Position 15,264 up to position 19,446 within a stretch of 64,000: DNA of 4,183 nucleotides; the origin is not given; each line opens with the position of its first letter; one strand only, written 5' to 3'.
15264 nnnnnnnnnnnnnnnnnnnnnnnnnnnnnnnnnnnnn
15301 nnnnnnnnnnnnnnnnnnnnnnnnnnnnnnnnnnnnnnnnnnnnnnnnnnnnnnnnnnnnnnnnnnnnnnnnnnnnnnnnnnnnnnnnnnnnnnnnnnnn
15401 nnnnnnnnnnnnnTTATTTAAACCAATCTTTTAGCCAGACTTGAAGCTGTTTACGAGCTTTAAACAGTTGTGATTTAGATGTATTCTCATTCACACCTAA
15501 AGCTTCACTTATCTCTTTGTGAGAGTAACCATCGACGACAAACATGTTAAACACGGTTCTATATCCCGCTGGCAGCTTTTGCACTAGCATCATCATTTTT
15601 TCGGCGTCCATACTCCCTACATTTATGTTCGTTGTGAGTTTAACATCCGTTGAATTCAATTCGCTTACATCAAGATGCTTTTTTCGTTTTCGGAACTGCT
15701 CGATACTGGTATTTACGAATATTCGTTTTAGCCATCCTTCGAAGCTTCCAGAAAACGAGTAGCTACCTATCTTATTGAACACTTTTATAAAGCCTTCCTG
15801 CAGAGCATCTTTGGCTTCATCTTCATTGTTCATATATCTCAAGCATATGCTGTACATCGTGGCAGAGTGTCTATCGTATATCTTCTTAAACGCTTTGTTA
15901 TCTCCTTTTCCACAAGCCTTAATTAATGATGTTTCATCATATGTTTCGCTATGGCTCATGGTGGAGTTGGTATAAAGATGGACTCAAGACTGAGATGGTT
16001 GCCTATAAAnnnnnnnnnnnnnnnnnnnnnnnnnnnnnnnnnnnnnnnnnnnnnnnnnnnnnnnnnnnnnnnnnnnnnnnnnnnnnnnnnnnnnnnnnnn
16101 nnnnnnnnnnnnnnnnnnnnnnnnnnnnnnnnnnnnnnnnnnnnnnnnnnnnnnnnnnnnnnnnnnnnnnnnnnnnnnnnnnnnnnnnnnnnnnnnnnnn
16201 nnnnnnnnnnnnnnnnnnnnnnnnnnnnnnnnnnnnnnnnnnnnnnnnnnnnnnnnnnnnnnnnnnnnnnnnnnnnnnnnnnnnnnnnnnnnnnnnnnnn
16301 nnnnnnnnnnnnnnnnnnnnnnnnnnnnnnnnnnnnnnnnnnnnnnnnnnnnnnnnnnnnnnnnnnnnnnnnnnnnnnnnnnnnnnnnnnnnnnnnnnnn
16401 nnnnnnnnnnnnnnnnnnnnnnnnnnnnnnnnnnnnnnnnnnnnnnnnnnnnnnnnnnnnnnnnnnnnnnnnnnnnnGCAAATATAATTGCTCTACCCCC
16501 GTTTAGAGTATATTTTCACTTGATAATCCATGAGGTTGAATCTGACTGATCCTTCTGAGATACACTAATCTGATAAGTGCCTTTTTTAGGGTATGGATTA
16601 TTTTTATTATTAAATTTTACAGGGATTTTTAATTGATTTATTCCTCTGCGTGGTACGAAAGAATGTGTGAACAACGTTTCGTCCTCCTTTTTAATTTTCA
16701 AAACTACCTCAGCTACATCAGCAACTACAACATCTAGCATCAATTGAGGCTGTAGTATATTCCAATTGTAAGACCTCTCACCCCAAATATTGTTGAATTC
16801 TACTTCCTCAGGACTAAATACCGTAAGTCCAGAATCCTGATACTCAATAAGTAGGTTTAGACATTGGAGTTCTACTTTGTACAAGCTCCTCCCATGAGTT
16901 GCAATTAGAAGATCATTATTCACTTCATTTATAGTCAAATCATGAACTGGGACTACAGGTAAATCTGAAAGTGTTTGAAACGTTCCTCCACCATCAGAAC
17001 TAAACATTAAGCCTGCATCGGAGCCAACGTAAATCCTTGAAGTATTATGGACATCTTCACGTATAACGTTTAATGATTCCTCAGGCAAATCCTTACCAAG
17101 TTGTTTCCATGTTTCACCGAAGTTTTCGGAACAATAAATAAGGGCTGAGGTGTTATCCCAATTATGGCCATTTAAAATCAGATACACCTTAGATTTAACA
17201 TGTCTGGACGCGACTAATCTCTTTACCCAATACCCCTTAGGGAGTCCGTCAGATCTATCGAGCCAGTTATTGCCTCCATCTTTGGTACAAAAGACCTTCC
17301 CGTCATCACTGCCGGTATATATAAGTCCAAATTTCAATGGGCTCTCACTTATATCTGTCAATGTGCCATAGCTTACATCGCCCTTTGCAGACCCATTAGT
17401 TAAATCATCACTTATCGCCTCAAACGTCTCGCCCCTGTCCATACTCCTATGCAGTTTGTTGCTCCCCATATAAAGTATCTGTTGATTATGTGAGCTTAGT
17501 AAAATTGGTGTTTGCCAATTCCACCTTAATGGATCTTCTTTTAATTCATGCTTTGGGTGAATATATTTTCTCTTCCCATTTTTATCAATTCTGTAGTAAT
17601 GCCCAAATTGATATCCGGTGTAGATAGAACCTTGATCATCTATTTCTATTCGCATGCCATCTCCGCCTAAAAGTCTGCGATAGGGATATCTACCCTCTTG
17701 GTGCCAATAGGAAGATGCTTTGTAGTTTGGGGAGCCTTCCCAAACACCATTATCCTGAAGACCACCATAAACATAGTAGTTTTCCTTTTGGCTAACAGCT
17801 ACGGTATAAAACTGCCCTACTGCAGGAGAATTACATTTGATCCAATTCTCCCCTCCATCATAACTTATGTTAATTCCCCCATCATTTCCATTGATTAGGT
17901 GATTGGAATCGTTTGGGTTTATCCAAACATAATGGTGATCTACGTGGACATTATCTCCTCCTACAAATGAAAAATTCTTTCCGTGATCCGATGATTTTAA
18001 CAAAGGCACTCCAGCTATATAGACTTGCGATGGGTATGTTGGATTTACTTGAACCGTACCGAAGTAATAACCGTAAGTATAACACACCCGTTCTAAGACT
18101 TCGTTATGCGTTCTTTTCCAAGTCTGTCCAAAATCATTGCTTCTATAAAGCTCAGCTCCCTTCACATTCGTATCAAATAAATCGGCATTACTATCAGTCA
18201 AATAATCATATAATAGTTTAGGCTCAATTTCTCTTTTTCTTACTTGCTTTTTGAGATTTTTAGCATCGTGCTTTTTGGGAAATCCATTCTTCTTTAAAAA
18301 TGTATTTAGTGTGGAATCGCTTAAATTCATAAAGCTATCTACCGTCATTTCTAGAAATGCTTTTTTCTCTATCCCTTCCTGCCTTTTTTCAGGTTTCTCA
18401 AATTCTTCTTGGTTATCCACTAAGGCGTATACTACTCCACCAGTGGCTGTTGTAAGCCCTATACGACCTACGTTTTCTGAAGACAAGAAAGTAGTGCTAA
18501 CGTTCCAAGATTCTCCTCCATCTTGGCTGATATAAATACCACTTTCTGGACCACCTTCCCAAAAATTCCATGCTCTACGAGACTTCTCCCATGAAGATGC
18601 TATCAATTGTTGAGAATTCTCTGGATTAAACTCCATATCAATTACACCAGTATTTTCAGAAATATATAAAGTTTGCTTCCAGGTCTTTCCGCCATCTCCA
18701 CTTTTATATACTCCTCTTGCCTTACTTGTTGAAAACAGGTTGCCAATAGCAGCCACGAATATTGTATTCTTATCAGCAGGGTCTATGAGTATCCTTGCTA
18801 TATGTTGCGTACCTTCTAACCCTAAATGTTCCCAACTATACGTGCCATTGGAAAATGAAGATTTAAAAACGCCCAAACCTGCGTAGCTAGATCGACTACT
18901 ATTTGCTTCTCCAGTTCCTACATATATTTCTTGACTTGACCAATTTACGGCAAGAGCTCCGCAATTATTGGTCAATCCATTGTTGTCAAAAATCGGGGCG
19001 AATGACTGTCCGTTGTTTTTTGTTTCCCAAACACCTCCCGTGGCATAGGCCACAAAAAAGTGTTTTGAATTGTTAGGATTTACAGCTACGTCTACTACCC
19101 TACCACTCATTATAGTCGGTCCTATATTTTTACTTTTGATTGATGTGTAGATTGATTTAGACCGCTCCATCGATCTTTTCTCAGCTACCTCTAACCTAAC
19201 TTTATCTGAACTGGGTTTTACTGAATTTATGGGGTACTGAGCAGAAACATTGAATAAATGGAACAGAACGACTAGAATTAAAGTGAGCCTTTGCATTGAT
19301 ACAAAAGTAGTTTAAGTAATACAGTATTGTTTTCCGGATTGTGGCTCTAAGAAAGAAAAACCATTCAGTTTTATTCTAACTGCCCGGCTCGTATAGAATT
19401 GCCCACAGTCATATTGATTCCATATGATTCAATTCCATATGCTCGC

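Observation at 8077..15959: ECF sigma factor, membrane anti-sigma-like protein and 2025-aa T9SS cargo as one back-to-back minus-strand unit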

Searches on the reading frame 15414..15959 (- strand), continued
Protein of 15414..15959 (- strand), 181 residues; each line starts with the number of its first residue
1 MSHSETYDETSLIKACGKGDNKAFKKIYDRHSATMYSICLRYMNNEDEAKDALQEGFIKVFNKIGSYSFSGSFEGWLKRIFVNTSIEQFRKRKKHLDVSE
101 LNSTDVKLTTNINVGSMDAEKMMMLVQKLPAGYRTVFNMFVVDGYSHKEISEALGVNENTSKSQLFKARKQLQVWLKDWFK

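Call 58: list_cluster_members(proteins=[P0105, P0170, P0145, P0155, P0166, P0178, P0180, P0177, P0173, P0165])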
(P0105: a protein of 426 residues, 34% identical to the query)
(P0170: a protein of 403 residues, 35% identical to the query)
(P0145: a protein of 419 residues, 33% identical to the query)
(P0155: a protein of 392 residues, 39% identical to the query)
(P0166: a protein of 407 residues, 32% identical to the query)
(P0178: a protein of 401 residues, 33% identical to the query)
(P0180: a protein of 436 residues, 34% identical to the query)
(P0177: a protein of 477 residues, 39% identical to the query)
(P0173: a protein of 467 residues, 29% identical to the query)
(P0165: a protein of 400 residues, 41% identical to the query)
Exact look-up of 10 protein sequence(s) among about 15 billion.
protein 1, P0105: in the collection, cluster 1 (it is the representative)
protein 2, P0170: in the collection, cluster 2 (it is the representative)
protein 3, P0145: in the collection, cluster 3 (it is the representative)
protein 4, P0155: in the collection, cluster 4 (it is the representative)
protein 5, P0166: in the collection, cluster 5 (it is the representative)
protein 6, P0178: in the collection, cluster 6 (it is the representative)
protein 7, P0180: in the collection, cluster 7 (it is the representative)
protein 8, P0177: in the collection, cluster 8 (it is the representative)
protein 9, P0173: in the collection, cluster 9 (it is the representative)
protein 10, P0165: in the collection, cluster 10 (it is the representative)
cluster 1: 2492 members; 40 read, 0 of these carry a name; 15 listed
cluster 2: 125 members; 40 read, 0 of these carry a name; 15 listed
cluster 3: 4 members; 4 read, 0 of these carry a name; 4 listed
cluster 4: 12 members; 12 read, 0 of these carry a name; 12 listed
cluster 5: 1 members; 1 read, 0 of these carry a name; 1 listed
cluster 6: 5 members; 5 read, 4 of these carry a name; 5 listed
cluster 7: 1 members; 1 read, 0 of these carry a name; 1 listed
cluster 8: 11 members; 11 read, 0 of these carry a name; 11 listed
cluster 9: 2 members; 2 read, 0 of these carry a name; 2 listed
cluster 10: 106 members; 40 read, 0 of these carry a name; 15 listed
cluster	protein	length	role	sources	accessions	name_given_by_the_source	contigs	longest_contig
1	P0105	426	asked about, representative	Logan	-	-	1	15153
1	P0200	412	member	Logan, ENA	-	-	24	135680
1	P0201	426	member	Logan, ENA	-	-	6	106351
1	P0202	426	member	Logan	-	-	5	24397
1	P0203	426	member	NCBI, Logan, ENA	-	-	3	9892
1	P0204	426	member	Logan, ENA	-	-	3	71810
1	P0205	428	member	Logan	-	-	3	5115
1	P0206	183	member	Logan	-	-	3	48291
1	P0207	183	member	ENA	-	-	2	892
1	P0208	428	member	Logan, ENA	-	-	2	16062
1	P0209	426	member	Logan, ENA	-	-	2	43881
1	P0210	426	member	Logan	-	-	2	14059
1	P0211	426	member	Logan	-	-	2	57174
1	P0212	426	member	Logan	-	-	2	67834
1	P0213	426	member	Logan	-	-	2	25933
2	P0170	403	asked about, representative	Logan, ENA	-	-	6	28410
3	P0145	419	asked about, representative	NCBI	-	-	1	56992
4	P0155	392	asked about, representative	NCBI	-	-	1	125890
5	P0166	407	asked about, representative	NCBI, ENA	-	-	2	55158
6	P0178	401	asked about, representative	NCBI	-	-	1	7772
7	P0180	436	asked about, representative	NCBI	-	-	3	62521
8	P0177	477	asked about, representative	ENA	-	-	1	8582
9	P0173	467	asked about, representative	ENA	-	-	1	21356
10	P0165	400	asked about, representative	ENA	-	-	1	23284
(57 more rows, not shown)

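Call 91: search_protein_families(library=pfam, proteins=[L036:11676-12980:+, L049:11616-12938:+, L067:11940-12878:+, L067:12888-15722:+], max_evalue=0.001)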
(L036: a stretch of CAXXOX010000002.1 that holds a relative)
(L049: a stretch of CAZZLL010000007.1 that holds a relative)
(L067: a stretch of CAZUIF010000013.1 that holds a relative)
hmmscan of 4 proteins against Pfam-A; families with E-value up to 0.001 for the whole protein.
L036:11676-12980:+ (434 aa): 2 families
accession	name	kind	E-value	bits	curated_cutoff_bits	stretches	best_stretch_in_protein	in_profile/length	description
PF05193.26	Peptidase_M16_C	-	3.9e-34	118.5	23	1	191-363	1-176/181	Peptidase M16 inactive domain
PF00675.25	Peptidase_M16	-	7.4e-11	42.6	22.3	1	42-177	2-139/149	Insulinase (Peptidase family M16)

L049:11616-12938:+ (440 aa): 2 families
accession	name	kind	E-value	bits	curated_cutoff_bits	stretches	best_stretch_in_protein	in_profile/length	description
PF05193.26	Peptidase_M16_C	-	3.1e-37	128.7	23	1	184-363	1-179/181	Peptidase M16 inactive domain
PF00675.25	Peptidase_M16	-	2.2e-07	31.3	22.3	1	36-152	3-121/149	Insulinase (Peptidase family M16)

L067:11940-12878:+ (312 aa): 1 family
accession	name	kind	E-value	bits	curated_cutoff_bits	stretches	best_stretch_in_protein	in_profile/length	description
PF01464.25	SLT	-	6.8e-19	68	21.3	1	109-208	13-114/117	Transglycosylase SLT domain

L067:12888-15722:+ (944 aa): 12 families
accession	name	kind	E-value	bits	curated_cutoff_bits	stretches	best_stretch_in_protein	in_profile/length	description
PF17760.6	UvrA_inter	-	2.5e-25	88.9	23.3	1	135-239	2-106/109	UvrA interaction domain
PF17755.6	UvrA_DNA-bind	-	3.9e-22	79.1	23.2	1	292-383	1-93/110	UvrA DNA-binding domain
PF00005.33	ABC_tran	-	2.8e-20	73.8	25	1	812-863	89-137/137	ABC transporter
PF02463.25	SMC_N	-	2.6e-13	50.4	40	0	158-565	112-211/220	RecF/RecN/SMC N terminal domain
PF20703.3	nSTAND1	-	1.3e-09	38.6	27.1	0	637-669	34-66/379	Novel STAND NTPase 1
PF13191.12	AAA_16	-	1.1e-06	29.7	32.6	0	637-662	25-50/167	AAA ATPase domain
PF13555.12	AAA_29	-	1.9e-06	27.9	27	0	629-653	15-39/61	P-loop containing region of AAA domain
PF13304.12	AAA_21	-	4.6e-06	27.4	27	1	828-888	234-294/304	AAA domain, putative AbiEii toxin, Type IV TA system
PF03193.22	RsgA_GTPase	-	1.6e-05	25.2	30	0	612-657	83-127/174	RsgA GTPase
PF20720.3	nSTAND3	-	4e-05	23.8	27.2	0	20-50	9-39/155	Novel STAND NTPase 3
PF00684.25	DnaJ_CXXCXGXG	-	8.4e-05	23.2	32.7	0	740-772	16-51/65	DnaJ central domain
PF13401.12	AAA_22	-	0.00086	20.1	27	0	637-658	6-27/130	AAA domain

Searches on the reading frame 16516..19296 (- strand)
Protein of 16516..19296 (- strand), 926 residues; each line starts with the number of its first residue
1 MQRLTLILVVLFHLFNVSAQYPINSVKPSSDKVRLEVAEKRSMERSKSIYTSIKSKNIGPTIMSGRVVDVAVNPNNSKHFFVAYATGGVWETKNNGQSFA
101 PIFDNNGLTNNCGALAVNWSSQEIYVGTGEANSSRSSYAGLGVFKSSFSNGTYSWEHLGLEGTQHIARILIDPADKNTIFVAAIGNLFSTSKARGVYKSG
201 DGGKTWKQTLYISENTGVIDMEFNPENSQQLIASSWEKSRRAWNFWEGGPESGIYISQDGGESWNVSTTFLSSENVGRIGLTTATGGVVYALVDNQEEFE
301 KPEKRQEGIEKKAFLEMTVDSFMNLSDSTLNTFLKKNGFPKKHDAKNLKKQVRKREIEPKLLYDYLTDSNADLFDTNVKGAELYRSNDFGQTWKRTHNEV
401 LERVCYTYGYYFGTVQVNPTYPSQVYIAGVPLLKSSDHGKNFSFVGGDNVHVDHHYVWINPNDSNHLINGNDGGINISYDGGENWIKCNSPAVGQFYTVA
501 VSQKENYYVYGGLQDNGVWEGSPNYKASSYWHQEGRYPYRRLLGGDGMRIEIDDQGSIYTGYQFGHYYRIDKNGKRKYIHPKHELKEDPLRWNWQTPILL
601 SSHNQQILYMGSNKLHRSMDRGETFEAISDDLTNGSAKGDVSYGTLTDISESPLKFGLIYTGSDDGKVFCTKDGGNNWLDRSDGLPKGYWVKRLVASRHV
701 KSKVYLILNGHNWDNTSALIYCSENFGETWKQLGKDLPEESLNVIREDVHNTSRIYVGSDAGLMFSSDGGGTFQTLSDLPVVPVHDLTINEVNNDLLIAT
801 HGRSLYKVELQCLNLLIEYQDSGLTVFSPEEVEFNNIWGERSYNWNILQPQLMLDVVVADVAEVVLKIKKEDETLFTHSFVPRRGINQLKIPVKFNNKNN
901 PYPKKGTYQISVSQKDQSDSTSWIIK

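Call 5: search_protein_families(library=pfam, proteins=[window:16516-19296:-], max_evalue=0.01)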
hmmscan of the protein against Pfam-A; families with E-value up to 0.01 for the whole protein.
window:16516-19296:- (926 aa): 4 families
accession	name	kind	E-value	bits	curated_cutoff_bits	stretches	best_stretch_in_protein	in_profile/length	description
PF15902.12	Sortilin-Vps10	-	1.9e-28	99.9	33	3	150-272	8-117/446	Sortilin, neurotensin receptor 3,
PF15899.11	BNR_6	-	6.7e-11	41.6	27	0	383-395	1-13/14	BNR-Asp box repeat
PF02012.26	BNR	-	4.6e-09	35.3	27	0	255-265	1-11/12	BNR/Asp-box repeat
PF13088.12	BNR_2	-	0.0021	17.9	31.4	0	188-295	132-228/277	BNR repeat-like domain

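Call 6: search_protein_families(library=ncbifam, proteins=[window:16516-19296:-], max_evalue=0.01)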
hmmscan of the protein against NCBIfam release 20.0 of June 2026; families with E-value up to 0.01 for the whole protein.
window:16516-19296:- (926 aa): 2 families
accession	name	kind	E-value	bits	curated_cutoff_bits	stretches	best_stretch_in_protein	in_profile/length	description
NF045728.1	glycosyl_F510_1955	equivalog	7.2e-31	107.3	175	3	383-519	74-201/246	F510_1955 family glycosylhydrolase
NF010237.0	PRK13684.1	equivalog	0.0003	19.9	326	0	382-509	67-188/334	photosynthesis system II assembly factor Ycf48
